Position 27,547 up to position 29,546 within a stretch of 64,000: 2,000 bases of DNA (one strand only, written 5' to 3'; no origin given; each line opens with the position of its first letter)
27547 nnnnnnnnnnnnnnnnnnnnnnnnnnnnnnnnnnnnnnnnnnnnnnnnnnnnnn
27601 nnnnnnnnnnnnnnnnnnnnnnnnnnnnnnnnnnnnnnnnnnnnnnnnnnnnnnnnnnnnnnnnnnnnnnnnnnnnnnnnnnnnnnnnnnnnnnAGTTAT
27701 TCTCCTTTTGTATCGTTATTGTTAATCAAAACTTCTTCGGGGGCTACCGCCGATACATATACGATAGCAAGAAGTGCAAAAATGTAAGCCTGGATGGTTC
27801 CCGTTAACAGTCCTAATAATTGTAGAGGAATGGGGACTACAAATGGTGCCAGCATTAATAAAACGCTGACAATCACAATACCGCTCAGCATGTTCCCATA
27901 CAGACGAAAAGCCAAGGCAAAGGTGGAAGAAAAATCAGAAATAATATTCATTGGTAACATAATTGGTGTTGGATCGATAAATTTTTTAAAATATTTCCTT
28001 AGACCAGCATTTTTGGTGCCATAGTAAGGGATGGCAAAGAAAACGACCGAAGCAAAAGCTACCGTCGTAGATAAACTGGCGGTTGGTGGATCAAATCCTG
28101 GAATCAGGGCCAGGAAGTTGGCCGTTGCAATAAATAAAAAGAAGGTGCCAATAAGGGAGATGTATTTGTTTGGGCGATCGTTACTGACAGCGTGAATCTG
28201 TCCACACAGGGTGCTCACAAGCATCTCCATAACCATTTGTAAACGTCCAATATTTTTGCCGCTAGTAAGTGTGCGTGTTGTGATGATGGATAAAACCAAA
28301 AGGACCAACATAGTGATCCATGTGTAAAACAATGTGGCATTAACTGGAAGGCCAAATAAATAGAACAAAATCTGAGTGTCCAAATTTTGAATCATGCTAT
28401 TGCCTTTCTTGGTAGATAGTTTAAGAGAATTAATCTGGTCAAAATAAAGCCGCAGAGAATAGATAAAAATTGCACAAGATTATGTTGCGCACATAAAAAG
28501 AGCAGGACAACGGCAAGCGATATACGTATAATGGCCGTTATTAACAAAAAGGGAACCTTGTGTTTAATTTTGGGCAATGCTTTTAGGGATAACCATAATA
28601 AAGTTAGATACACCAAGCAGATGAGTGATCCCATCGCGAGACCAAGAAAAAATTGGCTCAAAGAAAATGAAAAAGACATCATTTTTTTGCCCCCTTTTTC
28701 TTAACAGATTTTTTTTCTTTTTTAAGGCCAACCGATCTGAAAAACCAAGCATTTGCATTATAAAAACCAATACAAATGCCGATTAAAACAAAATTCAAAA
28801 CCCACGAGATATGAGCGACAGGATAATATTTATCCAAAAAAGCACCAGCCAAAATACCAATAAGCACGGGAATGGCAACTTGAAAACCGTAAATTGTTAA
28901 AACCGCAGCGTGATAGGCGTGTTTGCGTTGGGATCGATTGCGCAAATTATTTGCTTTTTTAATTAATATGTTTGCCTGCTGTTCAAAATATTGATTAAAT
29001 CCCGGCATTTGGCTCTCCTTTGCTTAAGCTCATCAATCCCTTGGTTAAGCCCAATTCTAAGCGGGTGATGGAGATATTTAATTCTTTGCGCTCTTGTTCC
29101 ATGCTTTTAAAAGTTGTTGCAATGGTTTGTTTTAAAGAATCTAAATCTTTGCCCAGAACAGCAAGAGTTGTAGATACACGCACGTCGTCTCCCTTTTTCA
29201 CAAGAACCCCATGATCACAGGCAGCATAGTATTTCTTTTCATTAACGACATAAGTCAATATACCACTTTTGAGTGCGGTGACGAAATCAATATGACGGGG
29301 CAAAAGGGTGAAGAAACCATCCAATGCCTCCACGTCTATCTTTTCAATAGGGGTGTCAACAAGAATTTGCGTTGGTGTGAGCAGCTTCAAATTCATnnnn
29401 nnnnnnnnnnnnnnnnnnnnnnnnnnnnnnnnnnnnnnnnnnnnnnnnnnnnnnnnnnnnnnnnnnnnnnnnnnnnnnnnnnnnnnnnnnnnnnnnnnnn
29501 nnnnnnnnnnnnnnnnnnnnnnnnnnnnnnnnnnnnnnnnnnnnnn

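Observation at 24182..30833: Complete N-type ATPase operon (atpD-C-Q-R-B-E-F-A-G) rather than a housekeeping F1Fo operon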

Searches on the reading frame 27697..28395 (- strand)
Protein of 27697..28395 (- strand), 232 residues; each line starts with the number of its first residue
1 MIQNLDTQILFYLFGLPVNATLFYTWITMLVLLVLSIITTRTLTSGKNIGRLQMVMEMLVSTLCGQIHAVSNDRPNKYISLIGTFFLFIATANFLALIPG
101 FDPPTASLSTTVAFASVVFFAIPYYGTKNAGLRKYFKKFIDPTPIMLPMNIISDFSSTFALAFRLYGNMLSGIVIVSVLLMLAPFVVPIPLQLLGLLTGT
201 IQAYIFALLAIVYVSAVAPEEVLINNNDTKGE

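Call 4: search_protein_families(library=ncbifam, proteins=[window:27697-28395:-], max_evalue=0.01)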
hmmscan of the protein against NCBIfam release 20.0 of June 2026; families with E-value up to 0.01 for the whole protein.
window:27697-28395:- (232 aa): 14 families
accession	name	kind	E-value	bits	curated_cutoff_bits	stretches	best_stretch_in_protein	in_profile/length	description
TIGR03306.1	altF1_A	exception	8.8e-75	251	302.1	1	7-217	5-215/217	alternate F1F0 ATPase, F0 subunit A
NF004481.0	PRK05815.2-3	equivalog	3.3e-74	249.3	227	1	6-217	6-217/225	F0F1 ATP synthase subunit A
NF009955.0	PRK13421.1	equivalog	1.4e-61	207.9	302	1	5-219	6-218/231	F0F1 ATP synthase subunit A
NF009954.0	PRK13420.1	equivalog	4.5e-57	193.4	272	1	5-216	6-215/229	F0F1 ATP synthase subunit A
NF004486.0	PRK05815.3-4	equivalog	9.1e-37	126.9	272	1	14-215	21-220/224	F0F1 ATP synthase subunit A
NF004484.0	PRK05815.3-2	equivalog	1.5e-33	116.5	234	1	14-218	15-224/226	F0F1 ATP synthase subunit A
TIGR01131.1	ATP_synt_6_or_A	equivalog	4.3e-30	105.3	102.6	1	20-215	15-224/227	F0F1 ATP synthase subunit A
NF004479.0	PRK05815.1-4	equivalog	4.7e-28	98.1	268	1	10-216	7-232/238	F0F1 ATP synthase subunit A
NF004482.0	PRK05815.2-4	equivalog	4.3e-20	72.5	225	1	19-216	28-246/252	F0F1 ATP synthase subunit A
NF004485.0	PRK05815.3-3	equivalog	1.4e-19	70.5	249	1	21-180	27-192/281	F0F1 ATP synthase subunit A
NF004477.0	PRK05815.1-1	equivalog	2.3e-17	63.4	280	2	104-217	140-264/268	F0F1 ATP synthase subunit A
NF009953.0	PRK13419.1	equivalog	8.5e-17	61.4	460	1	22-217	113-329/346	F0F1 ATP synthase subunit A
NF004487.0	PRK05815.3-5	equivalog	1.6e-16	60.5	224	1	21-181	26-181/269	F0F1 ATP synthase subunit A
NF009952.0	PRK13417.1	equivalog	0.00016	21.2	531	0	105-216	219-347/352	F0F1 ATP synthase subunit A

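Call 5: search_protein_families(library=pfam, proteins=[window:27697-28395:-], max_evalue=0.01)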
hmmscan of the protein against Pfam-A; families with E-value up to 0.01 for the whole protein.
window:27697-28395:- (232 aa): 1 family
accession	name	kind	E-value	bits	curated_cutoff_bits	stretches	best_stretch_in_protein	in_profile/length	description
PF00119.25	ATP-synt_A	-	7.4e-44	150.6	33.9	1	23-215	2-217/217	ATP synthase A chain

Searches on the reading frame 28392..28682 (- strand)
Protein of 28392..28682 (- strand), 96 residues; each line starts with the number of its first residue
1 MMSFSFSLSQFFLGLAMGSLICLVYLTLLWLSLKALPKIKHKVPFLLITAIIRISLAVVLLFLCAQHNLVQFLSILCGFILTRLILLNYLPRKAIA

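Call 4: search_protein_families(library=ncbifam, proteins=[window:28392-28682:-], max_evalue=0.01)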
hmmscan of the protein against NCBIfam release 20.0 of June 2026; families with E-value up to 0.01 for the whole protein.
window:28392-28682:- (96 aa): 1 family
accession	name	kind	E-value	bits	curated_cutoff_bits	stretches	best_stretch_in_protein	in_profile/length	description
TIGR03165.1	F1F0_chp_2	hypoth_equivalog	1.2e-06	28.8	55.5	1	11-88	3-80/83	F1/F0 ATPase, Methanosarcina type, subunit 2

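Call 5: search_protein_families(library=pfam, proteins=[window:28392-28682:-], max_evalue=0.01)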
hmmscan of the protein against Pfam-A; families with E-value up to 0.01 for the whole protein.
window:28392-28682:- (96 aa): 2 families
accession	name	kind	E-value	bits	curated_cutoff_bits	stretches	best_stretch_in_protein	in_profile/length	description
PF12966.13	AtpR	-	6.6e-12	46.1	26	1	11-90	3-82/86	N-ATPase, AtpR subunit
PF03899.21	ATP-synt_I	-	0.00018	22.3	25.1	1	6-80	20-99/99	ATP synthase I chain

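Call 39: search_solved_structures(query=window:28392-28682:-, max_evalue=10)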
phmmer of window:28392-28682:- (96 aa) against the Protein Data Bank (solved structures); distinct sequences matched with E-value up to 10: 6.
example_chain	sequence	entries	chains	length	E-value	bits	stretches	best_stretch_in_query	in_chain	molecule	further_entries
9q0f_A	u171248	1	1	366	0.18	15.4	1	6-78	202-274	Type-1 angiotensin II receptor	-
4zud_A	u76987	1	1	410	0.21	15.2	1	6-78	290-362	Chimera protein of Soluble cytochrome b562 and Type-1 angiotensin II receptor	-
4yay_A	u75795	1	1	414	0.21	15.2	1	6-78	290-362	Soluble cytochrome b562,Type-1 angiotensin II receptor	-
9uat_A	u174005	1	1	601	0.33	14.5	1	18-80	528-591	High affinity cationic amino acid transporter 1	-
7f6g_A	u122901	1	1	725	0.36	14.4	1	6-78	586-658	Angiotensin receptor AT1R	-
9fqt_A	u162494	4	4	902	3.1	11.4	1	18-80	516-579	High affinity cationic amino acid transporter 1,Green fluorescent protein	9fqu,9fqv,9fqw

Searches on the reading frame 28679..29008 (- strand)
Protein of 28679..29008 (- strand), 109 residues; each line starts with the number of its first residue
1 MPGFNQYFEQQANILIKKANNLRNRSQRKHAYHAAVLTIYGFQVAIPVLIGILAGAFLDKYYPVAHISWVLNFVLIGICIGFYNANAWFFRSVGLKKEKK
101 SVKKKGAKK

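Call 4: search_protein_families(library=ncbifam, proteins=[window:28679-29008:-], max_evalue=0.01)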
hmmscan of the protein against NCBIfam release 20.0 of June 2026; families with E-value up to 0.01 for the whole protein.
window:28679-29008:- (109 aa): 2 families
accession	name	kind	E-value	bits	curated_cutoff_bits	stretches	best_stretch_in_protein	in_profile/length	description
TIGR02230.1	ATPase_gene1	hypoth_equivalog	2e-13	50.4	46.7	1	22-90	28-97/100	putative F0F1-ATPase subunit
NF010182.0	PRK13661.1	equivalog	0.0076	16.1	99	1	29-85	41-96/183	ECF-type riboflavin transporter substrate-binding protein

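Call 5: search_protein_families(library=pfam, proteins=[window:28679-29008:-], max_evalue=0.01)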
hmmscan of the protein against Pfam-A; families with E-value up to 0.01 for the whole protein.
window:28679-29008:- (109 aa): 3 families
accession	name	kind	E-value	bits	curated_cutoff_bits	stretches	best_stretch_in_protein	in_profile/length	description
PF09527.15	ATPase_gene1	-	1.5e-11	44.6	26.6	1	37-85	4-51/54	Putative F0F1-ATPase subunit Ca2+/Mg2+ transporter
PF20599.3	DUF6796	-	0.0033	17.5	26.9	1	17-83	125-189/225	Family of unknown function (DUF6796)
PF01925.25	TauE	-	0.0072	16.5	32.6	1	33-82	58-107/237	Sulfite exporter TauE/SafE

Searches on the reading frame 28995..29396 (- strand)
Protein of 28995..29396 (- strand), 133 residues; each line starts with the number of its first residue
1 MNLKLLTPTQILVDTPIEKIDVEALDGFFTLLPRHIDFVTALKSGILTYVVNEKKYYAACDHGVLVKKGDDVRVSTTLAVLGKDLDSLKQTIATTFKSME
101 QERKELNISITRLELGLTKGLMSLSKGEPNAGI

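Call 4: search_protein_families(library=ncbifam, proteins=[window:28995-29396:-], max_evalue=0.01)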
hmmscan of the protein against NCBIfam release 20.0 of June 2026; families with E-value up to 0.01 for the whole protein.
window:28995-29396:- (133 aa): 17 families
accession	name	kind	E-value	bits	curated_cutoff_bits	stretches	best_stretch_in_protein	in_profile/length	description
NF004871.0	PRK06228.1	equivalog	1e-33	116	135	1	1-126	5-132/133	F0F1 ATP synthase subunit epsilon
TIGR03166.1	alt_F1F0_F1_eps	hypoth_equivalog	1.5e-30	105.7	100.1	1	2-117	1-118/122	alternate F1F0 ATPase, F1 subunit epsilon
NF009981.0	PRK13447.1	equivalog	1.2e-18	67.2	160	1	1-122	5-129/151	F0F1 ATP synthase subunit epsilon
NF009980.0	PRK13446.1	equivalog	4.3e-11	42.9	129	1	2-117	6-121/136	F0F1 ATP synthase subunit epsilon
TIGR01216.1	ATP_synt_epsi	equivalog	1.5e-10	41.2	67.25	1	1-112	2-116/130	ATP synthase F1 subunit epsilon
NF009984.0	PRK13450.1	equivalog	3.7e-09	36.6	164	1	2-122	6-126/133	F0F1 ATP synthase subunit epsilon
NF009979.0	PRK13444.1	equivalog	5.3e-09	36.5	163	1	2-91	7-98/127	F0F1 ATP synthase subunit epsilon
NF009982.0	PRK13448.1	equivalog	2.3e-07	31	146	1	3-114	6-120/135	F0F1 ATP synthase subunit epsilon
NF001846.0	PRK00571.1-3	equivalog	2.3e-06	27.8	132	1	1-118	4-125/137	F0F1 ATP synthase subunit epsilon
NF009985.0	PRK13451.1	equivalog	6.7e-05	23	112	1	1-82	1-82/101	F0F1 ATP synthase subunit epsilon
NF011322.0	PRK14735.1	equivalog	0.0002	21.3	202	1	2-73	4-75/139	F0F1 ATP synthase subunit epsilon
NF002403.0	PRK01474.1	equivalog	0.00023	21.6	131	1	2-80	6-87/112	F0F1 ATP synthase subunit epsilon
NF001851.0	PRK00571.2-4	equivalog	0.00023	21.2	131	1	2-103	6-110/135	F0F1 ATP synthase subunit epsilon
NF001847.0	PRK00571.1-4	equivalog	0.00024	20.8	135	1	17-115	20-121/139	F0F1 ATP synthase subunit epsilon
NF011323.0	PRK14736.1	subfamily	0.00062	19.7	145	1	3-54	6-57/133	F0F1 ATP synthase subunit epsilon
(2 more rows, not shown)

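Call 5: search_protein_families(library=pfam, proteins=[window:28995-29396:-], max_evalue=0.01)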
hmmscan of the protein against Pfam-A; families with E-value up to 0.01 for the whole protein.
window:28995-29396:- (133 aa): 1 family
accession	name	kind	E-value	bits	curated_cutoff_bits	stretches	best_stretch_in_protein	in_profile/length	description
PF02823.21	ATP-synt_DE_N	-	1.6e-14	54.1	27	1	1-76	1-77/80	ATP synthase, Delta/Epsilon chain, beta-sandwich domain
